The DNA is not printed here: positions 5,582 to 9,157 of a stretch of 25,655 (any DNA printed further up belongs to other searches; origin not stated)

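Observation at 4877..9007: Stand-alone ArsR + rhodanese + fused Fe-S/Mo-enzyme module: candidate new cytoplasmic sulfur (or metalloid) redox system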

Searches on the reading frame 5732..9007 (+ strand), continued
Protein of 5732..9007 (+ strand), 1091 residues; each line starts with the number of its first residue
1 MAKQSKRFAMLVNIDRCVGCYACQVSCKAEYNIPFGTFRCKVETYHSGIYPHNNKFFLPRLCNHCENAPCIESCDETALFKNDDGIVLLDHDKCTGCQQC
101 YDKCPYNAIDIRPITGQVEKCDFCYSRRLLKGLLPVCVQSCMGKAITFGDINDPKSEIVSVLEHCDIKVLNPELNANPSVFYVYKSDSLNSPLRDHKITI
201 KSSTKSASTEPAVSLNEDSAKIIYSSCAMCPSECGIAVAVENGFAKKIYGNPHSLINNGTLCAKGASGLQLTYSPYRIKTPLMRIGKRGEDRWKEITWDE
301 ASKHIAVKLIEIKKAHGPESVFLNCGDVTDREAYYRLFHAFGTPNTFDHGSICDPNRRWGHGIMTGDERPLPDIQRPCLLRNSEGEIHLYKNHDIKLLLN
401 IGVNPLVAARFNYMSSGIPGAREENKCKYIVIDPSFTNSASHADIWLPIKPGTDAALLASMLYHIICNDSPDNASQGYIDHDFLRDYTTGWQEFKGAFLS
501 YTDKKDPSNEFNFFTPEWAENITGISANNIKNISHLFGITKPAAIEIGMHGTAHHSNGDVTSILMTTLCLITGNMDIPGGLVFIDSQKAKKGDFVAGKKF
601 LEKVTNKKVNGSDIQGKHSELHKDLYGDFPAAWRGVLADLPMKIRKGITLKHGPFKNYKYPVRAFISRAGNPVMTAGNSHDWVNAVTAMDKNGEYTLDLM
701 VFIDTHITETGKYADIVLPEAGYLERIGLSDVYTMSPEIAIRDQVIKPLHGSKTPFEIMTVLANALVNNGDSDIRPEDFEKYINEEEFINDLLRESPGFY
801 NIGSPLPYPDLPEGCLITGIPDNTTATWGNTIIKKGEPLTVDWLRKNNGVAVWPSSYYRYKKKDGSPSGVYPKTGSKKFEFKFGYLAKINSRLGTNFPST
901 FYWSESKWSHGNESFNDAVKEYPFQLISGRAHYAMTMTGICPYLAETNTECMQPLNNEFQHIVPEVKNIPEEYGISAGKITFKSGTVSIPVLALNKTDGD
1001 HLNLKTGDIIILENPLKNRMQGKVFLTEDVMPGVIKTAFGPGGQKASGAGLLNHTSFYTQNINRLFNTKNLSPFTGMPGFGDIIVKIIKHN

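Call 18: search_solved_structures(query=window:5732-9004:+, max_evalue=0.00001, show_alignments=2)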
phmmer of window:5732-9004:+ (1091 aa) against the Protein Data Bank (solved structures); distinct sequences matched with E-value up to 0.00001: 80 (the best 60 are shown).
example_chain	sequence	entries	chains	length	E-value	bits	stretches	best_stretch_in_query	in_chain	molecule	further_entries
2vpw_B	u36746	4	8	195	3.2e-40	141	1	7-184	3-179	NRFC PROTEIN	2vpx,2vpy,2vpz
2vpw_A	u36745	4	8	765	1.2e-36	129.1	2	219-357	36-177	THIOSULFATE REDUCTASE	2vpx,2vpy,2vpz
6cz7_A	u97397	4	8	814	6.6e-35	123.4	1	223-771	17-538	ArrA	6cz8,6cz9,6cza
4ydd_B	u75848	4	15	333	1.9e-33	118.6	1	46-183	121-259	DMSO reductase family type II enzyme, iron-sulfur subunit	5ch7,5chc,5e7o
6cz7_B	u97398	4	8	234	1.3e-32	115.8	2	7-115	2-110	4Fe-4S ferredoxin, iron-sulfur binding domain protein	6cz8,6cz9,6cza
2ivf_B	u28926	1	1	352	2.9e-29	104.8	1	47-184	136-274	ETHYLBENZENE DEHYDROGENASE BETA-SUBUNIT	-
9vap_A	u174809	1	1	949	2.4e-26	95.1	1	224-581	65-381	Formate dehydrogenase molybdopterin-binding subunit FdhA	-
5e7o_A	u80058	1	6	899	2.1e-25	92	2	245-469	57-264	DMSO reductase family type II enzyme, molybdopterin subunit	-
2e7z_A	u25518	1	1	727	2.3e-25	91.8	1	227-501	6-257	Acetylene hydratase Ahy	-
4ydd_A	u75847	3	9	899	5.4e-25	90.6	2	245-469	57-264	DMSO reductase family type II enzyme, molybdopterin subunit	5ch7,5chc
1q16_B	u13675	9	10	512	6.2e-24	87.1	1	54-148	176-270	Respiratory nitrate reductase 1 beta chain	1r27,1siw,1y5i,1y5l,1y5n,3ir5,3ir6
7qv7_S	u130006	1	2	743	6.9e-24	86.9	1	222-729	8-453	Hydrogen dependent carbon dioxide reductase subunit FdhF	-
7b04_A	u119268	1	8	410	8.2e-24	86.7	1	49-183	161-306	Nitrite oxidoreductase subunit B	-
1y4z_B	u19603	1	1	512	3.7e-23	84.5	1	54-148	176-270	Respiratory nitrate reductase 1 beta chain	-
3egw_B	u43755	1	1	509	5.3e-23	84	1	54-148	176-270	Respiratory nitrate reductase 1 beta chain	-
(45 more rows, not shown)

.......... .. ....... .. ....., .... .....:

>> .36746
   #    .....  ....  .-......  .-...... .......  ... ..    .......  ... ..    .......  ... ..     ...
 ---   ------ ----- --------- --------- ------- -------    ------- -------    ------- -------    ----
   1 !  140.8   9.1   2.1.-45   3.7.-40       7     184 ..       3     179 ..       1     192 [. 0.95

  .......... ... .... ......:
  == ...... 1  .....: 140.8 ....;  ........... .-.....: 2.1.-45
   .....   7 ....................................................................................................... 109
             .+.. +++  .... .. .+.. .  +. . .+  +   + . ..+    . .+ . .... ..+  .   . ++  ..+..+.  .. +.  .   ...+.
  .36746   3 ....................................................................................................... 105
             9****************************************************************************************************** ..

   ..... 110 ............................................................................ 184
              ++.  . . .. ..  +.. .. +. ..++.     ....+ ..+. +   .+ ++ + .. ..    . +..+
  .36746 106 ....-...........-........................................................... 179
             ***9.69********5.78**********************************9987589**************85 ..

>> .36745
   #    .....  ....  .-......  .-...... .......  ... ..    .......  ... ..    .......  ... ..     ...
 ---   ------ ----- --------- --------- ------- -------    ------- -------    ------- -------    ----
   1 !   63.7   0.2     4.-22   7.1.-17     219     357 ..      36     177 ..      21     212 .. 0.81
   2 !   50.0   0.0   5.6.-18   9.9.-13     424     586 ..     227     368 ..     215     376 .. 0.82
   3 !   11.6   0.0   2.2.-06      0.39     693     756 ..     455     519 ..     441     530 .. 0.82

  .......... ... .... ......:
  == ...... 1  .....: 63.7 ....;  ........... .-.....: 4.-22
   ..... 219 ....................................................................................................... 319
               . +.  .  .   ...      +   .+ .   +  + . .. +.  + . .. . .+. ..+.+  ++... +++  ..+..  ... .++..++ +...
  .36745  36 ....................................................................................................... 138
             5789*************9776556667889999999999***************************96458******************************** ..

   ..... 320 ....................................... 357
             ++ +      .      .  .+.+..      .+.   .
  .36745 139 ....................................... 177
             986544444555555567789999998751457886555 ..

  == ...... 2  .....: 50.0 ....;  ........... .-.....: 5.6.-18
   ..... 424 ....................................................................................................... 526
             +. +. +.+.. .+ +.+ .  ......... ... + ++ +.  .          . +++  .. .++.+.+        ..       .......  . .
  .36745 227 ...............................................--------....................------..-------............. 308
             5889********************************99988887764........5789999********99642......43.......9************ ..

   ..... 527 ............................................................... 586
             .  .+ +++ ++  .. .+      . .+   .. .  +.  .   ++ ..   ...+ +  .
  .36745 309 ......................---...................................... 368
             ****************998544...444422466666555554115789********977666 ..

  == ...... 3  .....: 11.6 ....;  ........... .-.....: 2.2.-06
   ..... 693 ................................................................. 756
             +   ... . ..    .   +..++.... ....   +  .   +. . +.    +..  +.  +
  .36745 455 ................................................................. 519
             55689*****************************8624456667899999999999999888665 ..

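Call 23: find_encoding_contigs(protein=P0105, flank=7000, max_places=3)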
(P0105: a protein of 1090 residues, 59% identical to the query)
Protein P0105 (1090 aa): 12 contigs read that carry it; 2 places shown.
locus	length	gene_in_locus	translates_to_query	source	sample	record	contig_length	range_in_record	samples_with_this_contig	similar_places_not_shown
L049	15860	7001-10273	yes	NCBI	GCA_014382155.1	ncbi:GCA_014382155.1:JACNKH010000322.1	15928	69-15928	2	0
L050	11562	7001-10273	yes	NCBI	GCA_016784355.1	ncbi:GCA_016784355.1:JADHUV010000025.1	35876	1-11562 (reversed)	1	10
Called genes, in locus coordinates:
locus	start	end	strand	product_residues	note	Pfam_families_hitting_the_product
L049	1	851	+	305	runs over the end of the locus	PF03916:NrfD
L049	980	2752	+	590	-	PF20695:UbiD_N, PF01977:UbiD, PF20696:UbiD_C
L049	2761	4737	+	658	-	PF13604:AAA_30 (faint), PF00580:UvrD-helicase, PF01443:Viral_helicase1 (faint), PF13245:AAA_19, PF13361:UvrD_C, PF13538:UvrD_C_2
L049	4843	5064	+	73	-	-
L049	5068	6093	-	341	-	PF03706:LPG_synthase_TM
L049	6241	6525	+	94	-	PF12802:MarR_2 (weak), PF12840:HTH_20 (weak), PF01022:HTH_5, PF13601:HTH_34 (faint)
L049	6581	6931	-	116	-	PF00581:Rhodanese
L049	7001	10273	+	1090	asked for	PF13247:Fer4_11, PF00037:Fer4 (weak), PF04879:Molybdop_Fe4S4, PF00384:Molybdopterin, PF01568:Molydop_binding (weak)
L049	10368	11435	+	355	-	PF01817:CM_2, PF00800:PDT, PF01842:ACT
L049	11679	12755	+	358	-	PF00155:Aminotran_1_2, PF00266:Aminotran_5 (faint), PF04864:Alliinase_C (weak)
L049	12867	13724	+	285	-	PF03446:NAD_binding_2 (weak), PF03807:F420_oxidored, PF07991:KARI_N (weak), PF02153:PDH_N, PF20463:PDH_C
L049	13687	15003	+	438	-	PF00275:EPSP_synthase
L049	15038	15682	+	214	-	PF02224:Cytidylate_kin, PF13189:Cytidylate_kin2, PF13238:AAA_18 (weak), PF01202:SKI (faint), PF13207:AAA_17 (weak)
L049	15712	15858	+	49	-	?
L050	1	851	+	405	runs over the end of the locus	PF03916:NrfD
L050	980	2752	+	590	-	PF20695:UbiD_N, PF01977:UbiD, PF20696:UbiD_C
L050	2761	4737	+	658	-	PF13604:AAA_30 (faint), PF00580:UvrD-helicase, PF01443:Viral_helicase1 (faint), PF13245:AAA_19, PF13361:UvrD_C, PF13538:UvrD_C_2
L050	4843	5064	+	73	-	-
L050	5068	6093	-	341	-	PF03706:LPG_synthase_TM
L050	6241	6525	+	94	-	PF12802:MarR_2 (weak), PF12840:HTH_20 (weak), PF01022:HTH_5, PF13601:HTH_34 (faint)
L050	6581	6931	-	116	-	PF00581:Rhodanese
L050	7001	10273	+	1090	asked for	PF13247:Fer4_11, PF00037:Fer4 (weak), PF04879:Molybdop_Fe4S4, PF00384:Molybdopterin, PF01568:Molydop_binding (weak)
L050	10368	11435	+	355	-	PF01817:CM_2, PF00800:PDT, PF01842:ACT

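Call 24: find_encoding_contigs(protein=P0117, flank=7000, max_places=2)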
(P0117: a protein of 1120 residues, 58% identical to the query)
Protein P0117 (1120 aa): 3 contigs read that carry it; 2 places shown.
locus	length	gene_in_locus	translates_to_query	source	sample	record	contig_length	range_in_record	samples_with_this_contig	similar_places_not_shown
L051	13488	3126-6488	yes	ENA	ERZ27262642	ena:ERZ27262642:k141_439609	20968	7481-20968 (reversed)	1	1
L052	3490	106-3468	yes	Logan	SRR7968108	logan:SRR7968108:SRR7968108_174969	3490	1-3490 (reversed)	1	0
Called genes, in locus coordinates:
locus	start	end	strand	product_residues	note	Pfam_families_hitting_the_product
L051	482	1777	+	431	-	PF00202:Aminotran_3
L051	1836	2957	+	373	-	PF01926:MMR_HSR1, PF06071:YchF-GTPase_C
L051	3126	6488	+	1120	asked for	PF12797:Fer4_2 (weak), PF13247:Fer4_11, PF04879:Molybdop_Fe4S4, PF00384:Molybdopterin, PF01568:Molydop_binding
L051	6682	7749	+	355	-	PF01817:CM_2, PF00800:PDT, PF01842:ACT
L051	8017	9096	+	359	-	PF00155:Aminotran_1_2, PF00266:Aminotran_5, PF01053:Cys_Met_Meta_PP (weak)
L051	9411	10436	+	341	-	PF18152:DAHP_snth_FXD, PF00793:DAHP_synth_1, PF03102:NeuB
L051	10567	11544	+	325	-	PF07991:KARI_N (weak), PF03446:NAD_binding_2 (faint), PF03807:F420_oxidored, PF02153:PDH_N, PF20463:PDH_C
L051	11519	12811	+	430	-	PF00275:EPSP_synthase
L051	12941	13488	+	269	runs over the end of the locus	PF00459:Inositol_P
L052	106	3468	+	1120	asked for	PF12797:Fer4_2 (weak), PF13247:Fer4_11, PF04879:Molybdop_Fe4S4, PF00384:Molybdopterin, PF01568:Molydop_binding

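Call 30: find_encoding_contigs(protein=P0095, flank=8000, max_places=4)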
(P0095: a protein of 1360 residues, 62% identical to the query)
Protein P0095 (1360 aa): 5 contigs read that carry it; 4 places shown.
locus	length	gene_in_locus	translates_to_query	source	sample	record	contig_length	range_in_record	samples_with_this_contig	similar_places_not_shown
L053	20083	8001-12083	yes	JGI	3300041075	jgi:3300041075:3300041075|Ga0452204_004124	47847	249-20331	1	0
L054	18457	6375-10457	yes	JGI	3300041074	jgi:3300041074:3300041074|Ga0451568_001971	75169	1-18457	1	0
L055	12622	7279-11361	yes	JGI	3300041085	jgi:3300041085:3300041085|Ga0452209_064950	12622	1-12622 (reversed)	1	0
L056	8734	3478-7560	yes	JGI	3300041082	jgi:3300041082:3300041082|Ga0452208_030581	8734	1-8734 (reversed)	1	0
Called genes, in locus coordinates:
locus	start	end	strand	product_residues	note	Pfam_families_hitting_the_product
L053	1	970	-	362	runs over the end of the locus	-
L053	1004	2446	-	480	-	PF13506:Glyco_transf_21, PF00535:Glycos_transf_2, PF13641:Glyco_tranf_2_3, PF13632:Glyco_trans_2_3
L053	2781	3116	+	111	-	PF12802:MarR_2 (weak), PF01047:MarR (faint), PF01022:HTH_5, PF12840:HTH_20, PF25212:HVO_A0114 (weak)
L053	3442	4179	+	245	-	PF00005:ABC_tran, PF02463:SMC_N (weak), PF09818:ABC_ATPase (faint), PF13304:AAA_21 (weak)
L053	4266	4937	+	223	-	PF00528:BPD_transp_1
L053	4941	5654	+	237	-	PF00528:BPD_transp_1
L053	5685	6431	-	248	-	PF01925:TauE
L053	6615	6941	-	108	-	PF00581:Rhodanese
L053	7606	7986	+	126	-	PF00528:BPD_transp_1 (weak)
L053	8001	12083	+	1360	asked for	PF00528:BPD_transp_1, PF13247:Fer4_11, PF04879:Molybdop_Fe4S4, PF00384:Molybdopterin, PF01568:Molydop_binding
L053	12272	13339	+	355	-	PF01817:CM_2, PF00800:PDT, PF01842:ACT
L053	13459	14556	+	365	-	PF00155:Aminotran_1_2, PF00266:Aminotran_5, PF01053:Cys_Met_Meta_PP (weak), PF04864:Alliinase_C (weak)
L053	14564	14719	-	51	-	-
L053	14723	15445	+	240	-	PF00793:DAHP_synth_1, PF03102:NeuB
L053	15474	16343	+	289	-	PF03446:NAD_binding_2, PF03807:F420_oxidored, PF07991:KARI_N (weak), PF02153:PDH_N, PF20463:PDH_C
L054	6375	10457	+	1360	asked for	PF00528:BPD_transp_1, PF13247:Fer4_11, PF04879:Molybdop_Fe4S4, PF00384:Molybdopterin, PF01568:Molydop_binding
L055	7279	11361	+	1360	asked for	PF00528:BPD_transp_1, PF13247:Fer4_11, PF04879:Molybdop_Fe4S4, PF00384:Molybdopterin, PF01568:Molydop_binding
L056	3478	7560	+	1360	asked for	PF00528:BPD_transp_1, PF13247:Fer4_11, PF04879:Molybdop_Fe4S4, PF00384:Molybdopterin, PF01568:Molydop_binding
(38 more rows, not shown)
